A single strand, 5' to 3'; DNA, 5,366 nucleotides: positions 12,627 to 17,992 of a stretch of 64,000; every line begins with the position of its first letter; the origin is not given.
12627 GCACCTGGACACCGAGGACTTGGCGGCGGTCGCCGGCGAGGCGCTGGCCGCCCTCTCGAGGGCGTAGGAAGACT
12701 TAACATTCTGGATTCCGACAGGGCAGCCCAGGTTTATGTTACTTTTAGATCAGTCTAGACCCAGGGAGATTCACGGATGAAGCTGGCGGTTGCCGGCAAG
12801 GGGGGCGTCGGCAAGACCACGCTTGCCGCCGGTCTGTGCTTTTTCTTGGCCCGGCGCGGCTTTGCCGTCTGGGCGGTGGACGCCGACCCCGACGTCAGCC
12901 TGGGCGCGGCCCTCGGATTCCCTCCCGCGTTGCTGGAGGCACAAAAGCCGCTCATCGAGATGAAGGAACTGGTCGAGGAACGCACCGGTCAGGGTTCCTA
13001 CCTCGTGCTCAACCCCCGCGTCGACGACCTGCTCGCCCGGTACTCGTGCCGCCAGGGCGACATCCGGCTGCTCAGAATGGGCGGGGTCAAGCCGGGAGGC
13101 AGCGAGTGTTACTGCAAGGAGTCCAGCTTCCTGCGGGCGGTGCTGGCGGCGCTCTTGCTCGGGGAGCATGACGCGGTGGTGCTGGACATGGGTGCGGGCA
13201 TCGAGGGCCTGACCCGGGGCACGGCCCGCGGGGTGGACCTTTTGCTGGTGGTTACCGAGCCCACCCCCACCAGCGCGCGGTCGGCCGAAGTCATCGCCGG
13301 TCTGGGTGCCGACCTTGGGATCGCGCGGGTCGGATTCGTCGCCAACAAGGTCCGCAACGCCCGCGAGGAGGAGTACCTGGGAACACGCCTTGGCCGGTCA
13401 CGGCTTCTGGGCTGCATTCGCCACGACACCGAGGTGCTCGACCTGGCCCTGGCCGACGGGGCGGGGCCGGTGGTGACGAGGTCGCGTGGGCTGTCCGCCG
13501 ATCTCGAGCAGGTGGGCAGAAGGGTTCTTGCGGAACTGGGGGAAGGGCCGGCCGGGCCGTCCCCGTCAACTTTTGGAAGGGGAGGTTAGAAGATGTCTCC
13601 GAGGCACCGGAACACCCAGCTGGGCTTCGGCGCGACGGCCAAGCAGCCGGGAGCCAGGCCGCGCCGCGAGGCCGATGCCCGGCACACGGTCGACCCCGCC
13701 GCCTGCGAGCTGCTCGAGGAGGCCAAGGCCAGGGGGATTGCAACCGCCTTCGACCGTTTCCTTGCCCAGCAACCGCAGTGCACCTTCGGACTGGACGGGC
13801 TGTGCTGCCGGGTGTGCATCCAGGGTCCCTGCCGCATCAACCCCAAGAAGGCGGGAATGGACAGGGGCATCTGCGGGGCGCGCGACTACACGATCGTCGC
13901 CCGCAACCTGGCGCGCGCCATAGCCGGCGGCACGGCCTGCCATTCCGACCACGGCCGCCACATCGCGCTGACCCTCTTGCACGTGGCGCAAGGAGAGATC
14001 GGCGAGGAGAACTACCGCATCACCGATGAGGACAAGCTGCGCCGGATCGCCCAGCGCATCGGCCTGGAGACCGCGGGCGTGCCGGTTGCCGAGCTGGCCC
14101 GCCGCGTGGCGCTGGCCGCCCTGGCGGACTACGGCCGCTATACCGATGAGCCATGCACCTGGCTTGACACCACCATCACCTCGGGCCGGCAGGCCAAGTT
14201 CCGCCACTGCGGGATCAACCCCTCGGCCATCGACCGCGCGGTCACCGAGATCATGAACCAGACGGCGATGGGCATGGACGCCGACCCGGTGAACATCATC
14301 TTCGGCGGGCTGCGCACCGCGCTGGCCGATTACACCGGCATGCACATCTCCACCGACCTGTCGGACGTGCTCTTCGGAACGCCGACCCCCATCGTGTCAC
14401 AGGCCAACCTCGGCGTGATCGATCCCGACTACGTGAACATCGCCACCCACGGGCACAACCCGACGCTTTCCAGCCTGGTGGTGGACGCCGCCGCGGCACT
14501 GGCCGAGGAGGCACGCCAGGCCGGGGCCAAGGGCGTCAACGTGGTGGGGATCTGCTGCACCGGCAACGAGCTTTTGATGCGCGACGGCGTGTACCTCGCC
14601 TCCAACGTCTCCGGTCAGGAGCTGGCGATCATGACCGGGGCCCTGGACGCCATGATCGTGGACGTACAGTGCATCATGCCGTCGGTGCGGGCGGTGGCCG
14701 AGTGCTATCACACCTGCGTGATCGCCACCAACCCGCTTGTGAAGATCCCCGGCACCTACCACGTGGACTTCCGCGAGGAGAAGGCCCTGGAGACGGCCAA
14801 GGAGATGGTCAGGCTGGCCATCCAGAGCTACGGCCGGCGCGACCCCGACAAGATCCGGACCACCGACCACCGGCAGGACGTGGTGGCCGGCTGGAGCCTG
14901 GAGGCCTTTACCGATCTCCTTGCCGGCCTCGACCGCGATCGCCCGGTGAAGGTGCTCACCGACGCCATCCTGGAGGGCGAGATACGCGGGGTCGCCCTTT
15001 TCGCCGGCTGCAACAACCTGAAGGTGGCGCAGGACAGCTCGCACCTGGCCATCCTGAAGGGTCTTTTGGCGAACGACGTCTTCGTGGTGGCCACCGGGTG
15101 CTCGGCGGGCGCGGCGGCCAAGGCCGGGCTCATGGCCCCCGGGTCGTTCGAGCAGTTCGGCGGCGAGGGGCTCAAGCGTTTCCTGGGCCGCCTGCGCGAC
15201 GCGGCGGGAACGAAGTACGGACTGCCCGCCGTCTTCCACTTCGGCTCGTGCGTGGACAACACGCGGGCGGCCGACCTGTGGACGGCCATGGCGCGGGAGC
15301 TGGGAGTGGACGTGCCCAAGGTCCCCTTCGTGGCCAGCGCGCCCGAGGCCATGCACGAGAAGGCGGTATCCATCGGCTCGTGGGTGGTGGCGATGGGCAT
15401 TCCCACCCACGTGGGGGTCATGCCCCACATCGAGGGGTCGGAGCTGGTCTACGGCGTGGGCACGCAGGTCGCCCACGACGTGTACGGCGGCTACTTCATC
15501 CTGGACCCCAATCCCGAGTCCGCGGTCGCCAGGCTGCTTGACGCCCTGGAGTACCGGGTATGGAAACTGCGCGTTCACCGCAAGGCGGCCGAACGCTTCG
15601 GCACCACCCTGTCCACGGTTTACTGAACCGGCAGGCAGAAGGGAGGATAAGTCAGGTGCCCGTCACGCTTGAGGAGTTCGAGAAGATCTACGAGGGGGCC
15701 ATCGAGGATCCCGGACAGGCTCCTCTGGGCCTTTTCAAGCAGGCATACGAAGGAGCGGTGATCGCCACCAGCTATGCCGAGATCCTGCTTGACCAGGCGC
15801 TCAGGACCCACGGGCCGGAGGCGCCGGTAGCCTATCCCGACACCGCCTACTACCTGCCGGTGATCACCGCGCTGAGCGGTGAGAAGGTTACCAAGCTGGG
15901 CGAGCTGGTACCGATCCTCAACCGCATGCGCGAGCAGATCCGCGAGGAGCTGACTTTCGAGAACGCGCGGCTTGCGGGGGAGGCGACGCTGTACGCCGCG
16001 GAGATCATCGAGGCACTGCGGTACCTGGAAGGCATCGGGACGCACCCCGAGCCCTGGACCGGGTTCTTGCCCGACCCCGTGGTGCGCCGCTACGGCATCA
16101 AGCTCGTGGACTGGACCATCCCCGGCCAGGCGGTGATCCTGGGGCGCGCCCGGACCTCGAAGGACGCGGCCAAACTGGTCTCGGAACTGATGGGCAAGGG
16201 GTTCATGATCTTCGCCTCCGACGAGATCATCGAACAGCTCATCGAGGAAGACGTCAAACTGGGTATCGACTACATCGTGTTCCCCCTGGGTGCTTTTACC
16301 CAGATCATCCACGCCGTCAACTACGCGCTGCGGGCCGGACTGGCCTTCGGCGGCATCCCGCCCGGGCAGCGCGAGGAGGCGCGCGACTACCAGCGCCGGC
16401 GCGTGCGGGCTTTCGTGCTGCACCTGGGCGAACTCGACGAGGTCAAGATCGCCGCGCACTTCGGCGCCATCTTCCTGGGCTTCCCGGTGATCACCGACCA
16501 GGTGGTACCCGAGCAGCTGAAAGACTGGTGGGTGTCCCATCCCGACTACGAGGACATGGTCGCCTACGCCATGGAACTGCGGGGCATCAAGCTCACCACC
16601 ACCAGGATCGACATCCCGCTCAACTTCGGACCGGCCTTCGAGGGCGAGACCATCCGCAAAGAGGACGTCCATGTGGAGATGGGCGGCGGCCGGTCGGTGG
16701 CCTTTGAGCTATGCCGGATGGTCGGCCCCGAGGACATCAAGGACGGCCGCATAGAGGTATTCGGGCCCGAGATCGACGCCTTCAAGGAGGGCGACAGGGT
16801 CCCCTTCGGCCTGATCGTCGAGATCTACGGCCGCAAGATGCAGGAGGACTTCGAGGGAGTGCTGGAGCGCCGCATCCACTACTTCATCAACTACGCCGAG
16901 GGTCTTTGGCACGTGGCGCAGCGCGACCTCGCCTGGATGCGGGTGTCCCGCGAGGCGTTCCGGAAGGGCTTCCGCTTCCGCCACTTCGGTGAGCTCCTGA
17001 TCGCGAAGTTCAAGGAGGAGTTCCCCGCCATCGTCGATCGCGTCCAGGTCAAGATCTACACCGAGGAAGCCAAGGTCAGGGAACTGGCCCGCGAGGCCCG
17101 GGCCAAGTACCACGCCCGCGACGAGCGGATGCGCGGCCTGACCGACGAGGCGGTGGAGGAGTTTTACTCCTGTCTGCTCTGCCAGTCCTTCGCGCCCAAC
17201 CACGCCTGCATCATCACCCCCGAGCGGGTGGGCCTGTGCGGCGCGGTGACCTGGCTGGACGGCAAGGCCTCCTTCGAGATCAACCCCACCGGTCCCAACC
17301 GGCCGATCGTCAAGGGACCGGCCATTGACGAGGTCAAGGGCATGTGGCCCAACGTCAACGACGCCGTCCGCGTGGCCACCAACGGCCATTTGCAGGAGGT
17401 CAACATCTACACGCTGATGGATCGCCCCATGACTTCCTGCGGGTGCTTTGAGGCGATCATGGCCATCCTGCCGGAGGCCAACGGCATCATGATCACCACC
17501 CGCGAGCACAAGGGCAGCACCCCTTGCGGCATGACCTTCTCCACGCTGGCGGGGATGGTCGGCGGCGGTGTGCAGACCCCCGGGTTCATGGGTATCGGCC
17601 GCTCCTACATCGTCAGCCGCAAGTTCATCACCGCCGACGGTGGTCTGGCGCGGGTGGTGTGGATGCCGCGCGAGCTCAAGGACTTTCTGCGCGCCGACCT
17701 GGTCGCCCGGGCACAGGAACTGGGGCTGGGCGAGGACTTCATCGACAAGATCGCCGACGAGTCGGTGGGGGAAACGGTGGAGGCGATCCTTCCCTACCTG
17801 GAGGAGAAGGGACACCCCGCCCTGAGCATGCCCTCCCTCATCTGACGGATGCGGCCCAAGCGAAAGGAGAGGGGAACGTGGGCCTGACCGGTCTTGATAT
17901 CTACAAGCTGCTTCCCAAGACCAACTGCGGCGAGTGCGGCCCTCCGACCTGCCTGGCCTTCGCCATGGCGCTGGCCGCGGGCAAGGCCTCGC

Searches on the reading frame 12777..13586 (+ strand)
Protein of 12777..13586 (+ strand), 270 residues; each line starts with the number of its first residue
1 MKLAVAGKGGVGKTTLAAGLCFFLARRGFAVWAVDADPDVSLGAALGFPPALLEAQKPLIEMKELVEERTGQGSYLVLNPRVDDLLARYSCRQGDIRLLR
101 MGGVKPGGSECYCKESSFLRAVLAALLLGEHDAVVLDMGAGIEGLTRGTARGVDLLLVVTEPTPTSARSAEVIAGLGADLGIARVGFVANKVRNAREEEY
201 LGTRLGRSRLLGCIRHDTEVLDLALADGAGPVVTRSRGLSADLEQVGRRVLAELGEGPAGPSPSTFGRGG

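Call 4: search_protein_families(library=pfam, proteins=[window:12777-13586:+])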
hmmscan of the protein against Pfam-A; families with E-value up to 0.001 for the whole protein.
window:12777-13586:+ (270 aa): 5 families
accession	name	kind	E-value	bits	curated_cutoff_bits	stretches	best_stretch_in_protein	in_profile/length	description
PF01656.29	CbiA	-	4.8e-17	62.5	25.4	1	4-222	3-117/125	CobQ/CobB/MinD/ParA nucleotide binding domain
PF13614.12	AAA_31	-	6.9e-08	33.1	27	1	7-49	9-51/177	AAA domain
PF10609.15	ParA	-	1.9e-07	31.2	27.1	1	5-37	9-41/246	NUBPL iron-transfer P-loop NTPase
PF02374.21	ArsA_ATPase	-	1.5e-05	24.8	24.3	1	4-43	5-44/305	Anion-transporting ATPase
PF06564.18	CBP_BcsQ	-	0.00025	21.1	21.3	0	4-43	5-45/234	Cellulose biosynthesis protein BcsQ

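Call 5: search_protein_families(library=ncbifam, proteins=[window:12777-13586:+])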
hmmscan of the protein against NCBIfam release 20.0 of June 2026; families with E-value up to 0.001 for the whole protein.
window:12777-13586:+ (270 aa): 16 families
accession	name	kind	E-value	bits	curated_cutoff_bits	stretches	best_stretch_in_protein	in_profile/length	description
TIGR01968.1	minD_bact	equivalog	1.6e-11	44.1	212.9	2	6-37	8-39/261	septum site-determining protein MinD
TIGR01969.1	minD_arch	subfamily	1.6e-10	40.6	201.75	1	5-37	6-38/251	cell division ATPase MinD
NF041546.1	ParA_partition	equivalog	3.8e-10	39.7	180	1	7-43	7-43/203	ParA family partition ATPase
TIGR03371.1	cellulose_yhjQ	equivalog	5.5e-10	39.1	157.85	1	7-49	9-51/246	cellulose biosynthesis protein BcsQ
TIGR03453.1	partition_RepA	equivalog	5.7e-08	32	348.45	1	7-52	112-157/387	plasmid partitioning protein RepA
NF010443.0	PRK13869.1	subfamily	3.8e-07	29.2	446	1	7-50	129-172/405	plasmid-partitioning protein RepA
TIGR00345.1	GET3_arsA_TRC40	subfamily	1.2e-05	25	135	1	5-46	2-43/299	TRC40/GET3/ArsA family transport-energizing ATPase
TIGR04291.1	arsen_driv_ArsA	equivalog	2.3e-05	23.3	650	1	5-42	325-362/565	arsenical pump-driving ATPase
NF041136.1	MrpORP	equivalog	7.1e-05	22.3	450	1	5-37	11-43/365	iron-sulfur cluster carrier protein MrpORP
NF047398.1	AAA_KGGVGR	domain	0.00011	22.5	90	0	8-37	11-40/190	KGGVGR-motif variant AAA ATPase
TIGR01281.1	DPOR_bchL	equivalog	0.00018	21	345.15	1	1-39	1-39/268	ferredoxin:protochlorophyllide reductase (ATP-dependent) iron-sulfur ATP-binding protein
NF053622.1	ATPseBagAMYCTU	equivalog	0.00035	20.1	400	1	5-37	12-44/325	ATPase BagA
TIGR03815.1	CpaE_hom_Actino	equivalog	0.00044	19.5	154.45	0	5-243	117-333/340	septum site-determining protein Ssd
NF053621.1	ATPseBagBMYCTU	equivalog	0.00052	19.2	521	1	5-48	17-60/371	ATPase BagB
NF041417.1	ArsA_halo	exception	0.00057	18.7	800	1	4-46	337-379/617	arsenical pump-driving ATPase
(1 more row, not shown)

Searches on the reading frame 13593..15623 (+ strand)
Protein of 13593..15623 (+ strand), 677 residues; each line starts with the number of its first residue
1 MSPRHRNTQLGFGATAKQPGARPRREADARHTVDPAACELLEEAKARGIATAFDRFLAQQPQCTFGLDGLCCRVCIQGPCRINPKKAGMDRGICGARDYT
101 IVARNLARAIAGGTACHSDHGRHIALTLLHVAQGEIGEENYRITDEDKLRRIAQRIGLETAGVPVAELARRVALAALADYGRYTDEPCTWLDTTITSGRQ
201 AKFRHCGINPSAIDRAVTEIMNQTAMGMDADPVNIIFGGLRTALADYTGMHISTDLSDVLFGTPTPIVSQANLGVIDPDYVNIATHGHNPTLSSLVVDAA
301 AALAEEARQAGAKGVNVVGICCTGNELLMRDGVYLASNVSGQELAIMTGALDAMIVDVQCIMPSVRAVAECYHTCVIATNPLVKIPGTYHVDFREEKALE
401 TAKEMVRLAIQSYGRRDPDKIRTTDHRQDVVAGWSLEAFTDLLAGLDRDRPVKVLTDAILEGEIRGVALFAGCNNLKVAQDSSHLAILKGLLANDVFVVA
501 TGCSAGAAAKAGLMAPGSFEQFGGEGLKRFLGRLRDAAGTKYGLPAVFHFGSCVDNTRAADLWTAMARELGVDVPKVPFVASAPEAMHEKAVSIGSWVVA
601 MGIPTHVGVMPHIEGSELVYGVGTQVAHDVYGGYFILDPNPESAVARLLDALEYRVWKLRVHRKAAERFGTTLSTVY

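Call 4: search_protein_families(library=pfam, proteins=[window:13593-15623:+])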
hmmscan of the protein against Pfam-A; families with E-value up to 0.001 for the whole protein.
window:13593-15623:+ (677 aa): 1 family
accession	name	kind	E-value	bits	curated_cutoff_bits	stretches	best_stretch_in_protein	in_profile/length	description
PF03063.25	Prismane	-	2.6e-156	521.7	27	1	70-642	1-513/513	Prismane/CO dehydrogenase family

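Call 5: search_protein_families(library=ncbifam, proteins=[window:13593-15623:+])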
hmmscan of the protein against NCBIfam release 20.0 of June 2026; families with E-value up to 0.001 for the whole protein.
window:13593-15623:+ (677 aa): 2 families
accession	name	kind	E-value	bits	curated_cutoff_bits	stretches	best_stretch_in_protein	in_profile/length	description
TIGR01702.1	CO_DH_cata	equivalog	6.1e-219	728.3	478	1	33-659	2-619/621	anaerobic carbon-monoxide dehydrogenase catalytic subunit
TIGR00314.1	cdhA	equivalog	2e-15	55.7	781.3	2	217-381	166-329/784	CO dehydrogenase/acetyl-CoA synthase complex subunit alpha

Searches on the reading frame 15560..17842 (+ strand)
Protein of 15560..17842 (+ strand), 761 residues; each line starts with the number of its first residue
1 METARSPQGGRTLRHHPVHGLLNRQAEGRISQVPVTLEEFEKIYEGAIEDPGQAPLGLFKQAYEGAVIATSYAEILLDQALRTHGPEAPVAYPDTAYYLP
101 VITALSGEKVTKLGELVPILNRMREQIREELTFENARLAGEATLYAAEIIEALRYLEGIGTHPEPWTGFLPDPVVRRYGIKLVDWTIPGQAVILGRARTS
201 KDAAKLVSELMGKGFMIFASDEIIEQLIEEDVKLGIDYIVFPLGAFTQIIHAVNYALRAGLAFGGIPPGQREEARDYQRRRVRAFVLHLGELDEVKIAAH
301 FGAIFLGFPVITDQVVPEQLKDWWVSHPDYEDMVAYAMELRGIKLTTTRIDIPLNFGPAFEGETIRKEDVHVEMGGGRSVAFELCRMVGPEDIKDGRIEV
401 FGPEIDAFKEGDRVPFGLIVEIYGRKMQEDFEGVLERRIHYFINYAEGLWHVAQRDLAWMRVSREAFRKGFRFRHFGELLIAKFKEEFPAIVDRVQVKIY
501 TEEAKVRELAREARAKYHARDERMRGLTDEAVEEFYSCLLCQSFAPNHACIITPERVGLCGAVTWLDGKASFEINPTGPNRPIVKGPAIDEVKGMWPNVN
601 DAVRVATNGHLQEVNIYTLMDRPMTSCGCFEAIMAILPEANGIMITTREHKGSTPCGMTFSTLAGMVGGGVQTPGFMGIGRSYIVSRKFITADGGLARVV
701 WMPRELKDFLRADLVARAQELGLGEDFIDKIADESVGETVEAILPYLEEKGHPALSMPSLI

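Call 4: search_protein_families(library=pfam, proteins=[window:15560-17842:+])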
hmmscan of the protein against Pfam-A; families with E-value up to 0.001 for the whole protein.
window:15560-17842:+ (761 aa): 3 families
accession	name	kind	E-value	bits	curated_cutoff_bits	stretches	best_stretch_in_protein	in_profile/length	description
PF19436.4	ACS_CODH_B_C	-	3.6e-121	403.7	25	1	517-761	1-245/245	ACS/CODH beta subunit C-terminal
PF03598.20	CdhC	-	6e-68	228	24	1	352-506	1-155/155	CO dehydrogenase/acetyl-CoA synthase complex beta subunit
PF18537.6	CODH_A_N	-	1.6e-31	108.6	32.2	1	75-156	2-83/83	Carbon monoxide dehydrogenase subunit alpha N-terminal domain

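Call 5: search_protein_families(library=ncbifam, proteins=[window:15560-17842:+])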
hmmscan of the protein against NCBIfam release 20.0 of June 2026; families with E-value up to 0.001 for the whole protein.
window:15560-17842:+ (761 aa): 4 families
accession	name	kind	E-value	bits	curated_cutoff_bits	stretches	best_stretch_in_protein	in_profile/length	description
NF040764.1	CODH_ACS_al_bet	equivalog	0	1062.1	800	1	63-760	1-704/705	acetyl-CoA decarbonylase/synthase complex subunit alpha/beta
NF007078.0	PRK09529.1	subfamily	0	1057.1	809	1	58-761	5-710/710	bifunctional acetyl-CoA decarbonylase/synthase complex subunit alpha/beta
NF003379.0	PRK04456.1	domain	9.6e-145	482.8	372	1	351-755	4-399/464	acetyl-CoA decarbonylase/synthase complex subunit beta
TIGR00316.1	cdhC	equivalog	1.3e-135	452.9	355.95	1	350-755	3-396/460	CO dehydrogenase/CO-methylating acetyl-CoA synthase complex subunit beta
